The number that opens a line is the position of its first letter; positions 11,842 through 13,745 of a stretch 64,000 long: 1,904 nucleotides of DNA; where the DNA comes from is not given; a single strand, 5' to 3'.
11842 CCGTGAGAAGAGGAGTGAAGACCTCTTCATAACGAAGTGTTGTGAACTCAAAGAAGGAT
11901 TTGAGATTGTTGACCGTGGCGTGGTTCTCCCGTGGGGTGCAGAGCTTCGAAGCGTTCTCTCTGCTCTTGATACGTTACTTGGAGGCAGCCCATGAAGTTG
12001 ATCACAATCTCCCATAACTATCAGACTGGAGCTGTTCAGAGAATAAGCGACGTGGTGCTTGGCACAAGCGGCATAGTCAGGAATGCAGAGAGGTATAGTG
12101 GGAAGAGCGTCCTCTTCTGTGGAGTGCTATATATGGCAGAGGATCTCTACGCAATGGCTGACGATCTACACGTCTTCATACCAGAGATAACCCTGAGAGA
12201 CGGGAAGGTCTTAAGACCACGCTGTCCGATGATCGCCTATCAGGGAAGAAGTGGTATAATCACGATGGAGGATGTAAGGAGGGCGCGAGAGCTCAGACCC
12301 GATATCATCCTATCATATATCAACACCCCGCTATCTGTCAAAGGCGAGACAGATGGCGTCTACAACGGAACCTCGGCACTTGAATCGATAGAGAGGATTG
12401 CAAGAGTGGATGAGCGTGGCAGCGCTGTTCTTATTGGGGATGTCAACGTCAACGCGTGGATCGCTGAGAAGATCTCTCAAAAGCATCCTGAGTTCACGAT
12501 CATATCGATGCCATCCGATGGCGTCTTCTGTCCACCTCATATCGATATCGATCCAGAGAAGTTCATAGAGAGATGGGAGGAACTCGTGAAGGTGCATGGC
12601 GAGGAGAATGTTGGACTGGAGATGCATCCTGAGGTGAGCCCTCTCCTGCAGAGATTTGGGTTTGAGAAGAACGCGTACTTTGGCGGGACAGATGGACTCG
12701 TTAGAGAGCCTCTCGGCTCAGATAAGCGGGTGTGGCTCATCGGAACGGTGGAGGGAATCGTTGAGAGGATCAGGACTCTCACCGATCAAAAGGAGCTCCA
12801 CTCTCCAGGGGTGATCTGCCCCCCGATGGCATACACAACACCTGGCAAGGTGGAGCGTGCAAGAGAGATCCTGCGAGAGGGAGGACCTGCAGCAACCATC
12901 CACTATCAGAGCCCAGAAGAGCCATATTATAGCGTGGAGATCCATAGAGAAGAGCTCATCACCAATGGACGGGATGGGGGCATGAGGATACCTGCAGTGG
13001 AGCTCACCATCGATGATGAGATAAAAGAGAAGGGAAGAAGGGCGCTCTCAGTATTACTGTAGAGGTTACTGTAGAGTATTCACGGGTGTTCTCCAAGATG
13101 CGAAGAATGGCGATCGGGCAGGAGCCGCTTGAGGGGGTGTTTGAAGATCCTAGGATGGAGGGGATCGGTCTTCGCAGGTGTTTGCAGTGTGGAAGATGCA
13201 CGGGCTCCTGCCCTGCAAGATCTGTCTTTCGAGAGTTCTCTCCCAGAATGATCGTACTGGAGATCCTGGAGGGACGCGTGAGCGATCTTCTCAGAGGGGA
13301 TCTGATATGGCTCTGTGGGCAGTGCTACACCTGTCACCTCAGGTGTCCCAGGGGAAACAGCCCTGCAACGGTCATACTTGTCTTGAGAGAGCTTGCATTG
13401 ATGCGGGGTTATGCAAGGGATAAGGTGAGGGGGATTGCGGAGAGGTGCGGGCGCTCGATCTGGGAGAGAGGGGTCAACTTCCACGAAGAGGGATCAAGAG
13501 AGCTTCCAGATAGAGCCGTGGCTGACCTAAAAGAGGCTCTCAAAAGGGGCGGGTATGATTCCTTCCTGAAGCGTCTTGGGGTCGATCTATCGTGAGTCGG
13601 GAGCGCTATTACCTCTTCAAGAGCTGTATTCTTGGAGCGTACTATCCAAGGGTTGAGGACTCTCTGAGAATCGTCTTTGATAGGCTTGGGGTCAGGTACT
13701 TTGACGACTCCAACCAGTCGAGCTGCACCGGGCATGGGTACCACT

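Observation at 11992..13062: NadA-family paralog keeps the three putative cluster cysteines but diverges at recalled substrate-site motifs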

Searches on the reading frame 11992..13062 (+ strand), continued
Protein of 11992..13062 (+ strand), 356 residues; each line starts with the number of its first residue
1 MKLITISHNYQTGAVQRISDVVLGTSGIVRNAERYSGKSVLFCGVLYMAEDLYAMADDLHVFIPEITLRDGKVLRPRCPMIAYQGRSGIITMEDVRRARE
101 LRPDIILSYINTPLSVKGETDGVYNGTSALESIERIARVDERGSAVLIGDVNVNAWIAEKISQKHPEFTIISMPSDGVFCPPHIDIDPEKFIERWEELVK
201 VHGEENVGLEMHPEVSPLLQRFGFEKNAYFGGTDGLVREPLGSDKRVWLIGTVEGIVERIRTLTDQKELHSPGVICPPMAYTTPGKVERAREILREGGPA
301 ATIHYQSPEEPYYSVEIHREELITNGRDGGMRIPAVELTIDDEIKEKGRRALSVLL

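Call 76: search_protein_families(library=ncbifam, proteins=[L014:5674-6744:-, L014:4701-5684:-], max_evalue=0.000001)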
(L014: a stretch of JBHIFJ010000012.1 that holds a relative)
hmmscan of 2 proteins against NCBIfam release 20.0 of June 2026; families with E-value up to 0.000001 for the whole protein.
L014:5674-6744:- (356 aa): 5 families
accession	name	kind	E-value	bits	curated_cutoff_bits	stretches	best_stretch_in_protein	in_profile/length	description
TIGR04043.1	rSAM_MSMEG_0568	hypoth_equivalog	2.1e-97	326.3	303.7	1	9-349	3-353/354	MSMEG_0568 family radical SAM protein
NF045502.1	variant_rSAM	domain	3e-46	158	125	1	51-314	70-346/357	radical SAM protein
NF053743.1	LipS2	equivalog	1.5e-12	47.6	270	1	121-308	34-217/292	LipS2 family lipoyl synthase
TIGR03957.1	rSAM_HmdB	equivalog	6.1e-09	35.5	320.9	1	120-307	50-233/317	5,10-methenyltetrahydromethanopterin hydrogenase cofactor biosynthesis protein HmdB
TIGR00433.2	bioB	equivalog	3.4e-07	29.8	225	1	122-310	53-238/307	biotin synthase BioB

L014:4701-5684:- (327 aa): 11 families
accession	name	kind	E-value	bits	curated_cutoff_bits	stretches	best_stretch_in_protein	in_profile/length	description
TIGR03267.1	methan_mark_2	hypoth_equivalog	3.9e-95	318.6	365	1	3-315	3-322/323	methanogenesis marker 2 protein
TIGR04049.1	AIR_rel_sll0787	hypoth_equivalog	9.3e-79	264.8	321.3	1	4-315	3-317/318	sll0787 family AIR synthase-like protein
TIGR04050.1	MSMEG_0567_Cter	hypoth_equivalog_domain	5.3e-47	160.7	312.2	1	18-274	9-261/296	MSMEG_0567/sll0787 family protein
TIGR01736.1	FGAM_synth_II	equivalog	5.8e-17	61.3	525.75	1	35-239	411-641/718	phosphoribosylformylglycinamidine synthase subunit PurL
TIGR01379.1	thiL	equivalog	6.9e-17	61.4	184.15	1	36-294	18-299/320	thiamine-phosphate kinase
NF002290.1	PRK01213.1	equivalog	1.4e-12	46.7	648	0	194-315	234-354/723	phosphoribosylformylglycinamidine synthase subunit PurL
NF004353.0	PRK05731.2-2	equivalog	3.2e-11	42.9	301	1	41-245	18-231/311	thiamine-phosphate kinase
TIGR00476.1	selD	equivalog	1.5e-10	40.8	125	1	39-245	42-257/311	selenide, water dikinase SelD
NF010690.0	PRK14090.1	equivalog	1.3e-09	37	1047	1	81-301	89-325/601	phosphoribosylformylglycinamidine synthase subunit PurL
NF004351.0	PRK05731.1-4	equivalog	9.9e-08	31.4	324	1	39-165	35-170/321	thiamine-phosphate kinase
NF002098.0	PRK00943.1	equivalog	5.3e-07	28.9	299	0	43-245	50-261/347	selenide, water dikinase SelD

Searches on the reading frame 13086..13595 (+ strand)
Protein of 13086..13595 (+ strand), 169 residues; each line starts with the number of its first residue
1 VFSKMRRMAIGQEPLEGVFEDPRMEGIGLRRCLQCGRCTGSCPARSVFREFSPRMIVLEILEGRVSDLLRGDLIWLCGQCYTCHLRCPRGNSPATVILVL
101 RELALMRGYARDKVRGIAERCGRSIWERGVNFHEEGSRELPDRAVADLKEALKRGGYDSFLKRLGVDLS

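Call 3: search_protein_families(library=pfam, proteins=[window:13086-13595:+], max_evalue=0.01)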
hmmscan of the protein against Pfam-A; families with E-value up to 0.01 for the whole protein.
window:13086-13595:+ (169 aa): 10 families
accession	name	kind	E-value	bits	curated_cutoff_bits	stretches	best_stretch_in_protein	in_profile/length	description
PF13183.11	Fer4_8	-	1.1e-09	39.2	27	1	29-90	2-67/68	4Fe-4S dicluster domain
PF13187.11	Fer4_9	-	1.9e-08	34.6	27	1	31-90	1-50/52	4Fe-4S dicluster domain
PF13534.11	Fer4_17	-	8e-07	29.9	22.2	1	31-90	1-59/61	4Fe-4S dicluster domain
PF13237.11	Fer4_10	-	6e-06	26.5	25.5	1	29-88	6-53/53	4Fe-4S dicluster domain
PF13484.11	Fer4_16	-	0.001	20.2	30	0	31-47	1-17/66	4Fe-4S double cluster binding domain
PF25160.1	LdpA_Fe-S-bd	-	0.0017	18.5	27.6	1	25-47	21-43/49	LdpA Fe-S cluster-binding domain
PF12837.12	Fer4_6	-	0.0024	18.2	25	0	31-44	8-21/24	4Fe-4S binding domain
PF14697.11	Fer4_21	-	0.0029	18.1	35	0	30-46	6-22/59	4Fe-4S dicluster domain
PF12797.12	Fer4_2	-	0.0074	16.6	24.5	1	30-44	8-22/22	4Fe-4S binding domain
PF12838.12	Fer4_7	-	0.0082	17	27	0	27-44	33-50/52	4Fe-4S dicluster domain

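Call 4: search_protein_families(library=ncbifam, proteins=[window:13086-13595:+], max_evalue=0.01)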
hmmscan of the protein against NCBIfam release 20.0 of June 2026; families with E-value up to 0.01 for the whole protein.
window:13086-13595:+ (169 aa): 15 families
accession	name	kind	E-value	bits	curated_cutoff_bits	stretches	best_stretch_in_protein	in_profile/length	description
NF041779.1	hetero_SS_HdrC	equivalog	2e-29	102.5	350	1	25-152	26-143/198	ferredoxin:CoB-CoM heterodisulfide reductase subunit HdrC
NF041890.1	hdrC_Methbact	equivalog_domain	1.7e-22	80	270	1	27-117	26-114/192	ferredoxin:CoB-CoM heterodisulfide reductase subunit HdrC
TIGR03290.1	CoB_CoM_SS_C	equivalog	3.4e-20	72.5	160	1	30-119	2-90/144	CoB--CoM heterodisulfide reductase subunit C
NF038018.1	qmoC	equivalog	8.2e-13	48.5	300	1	26-107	14-94/360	quinone-interacting membrane-bound oxidoreductase complex subunit QmoC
NF004616.0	PRK05950.1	subfamily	9.4e-06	24.9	228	1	28-106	145-235/238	succinate dehydrogenase iron-sulfur subunit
NF004898.0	PRK06259.1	equivalog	1e-05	24.4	385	1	28-135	132-250/488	fumarate reductase (CoM/CoB) subunit TfrB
NF009226.0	PRK12576.1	equivalog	3.6e-05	23.2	344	1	31-106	155-239/317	succinate dehydrogenase/fumarate reductase iron-sulfur subunit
TIGR00384.1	dhsB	subfamily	5.3e-05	22.8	88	1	28-97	138-218/222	succinate dehydrogenase and fumarate reductase iron-sulfur protein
NF045480.1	FdxA_Actino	equivalog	7.8e-05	22.9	125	1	9-50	17-58/107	ferredoxin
NF042952.1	MFR_FeS_SdhB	equivalog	0.00011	21.3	600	1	74-113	201-240/320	8-methylmenaquinol:fumarate reductase iron-sulfur subunit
NF008369.0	PRK11168.1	equivalog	0.00017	20.6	278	1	29-101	10-84/401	anaerobic glycerol-3-phosphate dehydrogenase subunit C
NF009227.0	PRK12577.1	equivalog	0.00085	18.1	349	0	31-109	153-243/330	succinate dehydrogenase/fumarate reductase iron-sulfur subunit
NF058577.1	FdxA_fam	equivalog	0.0013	18.8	65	0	31-45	8-22/52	4Fe-4S ferredoxin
NF008434.0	PRK11274.1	equivalog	0.0064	15.5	333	1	29-103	22-101/409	glycolate oxidase subunit GlcF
TIGR01945.1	rnfC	subfamily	0.0078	14.8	245.95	0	30-89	363-416/435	RnfABCDGE type electron transport complex subunit C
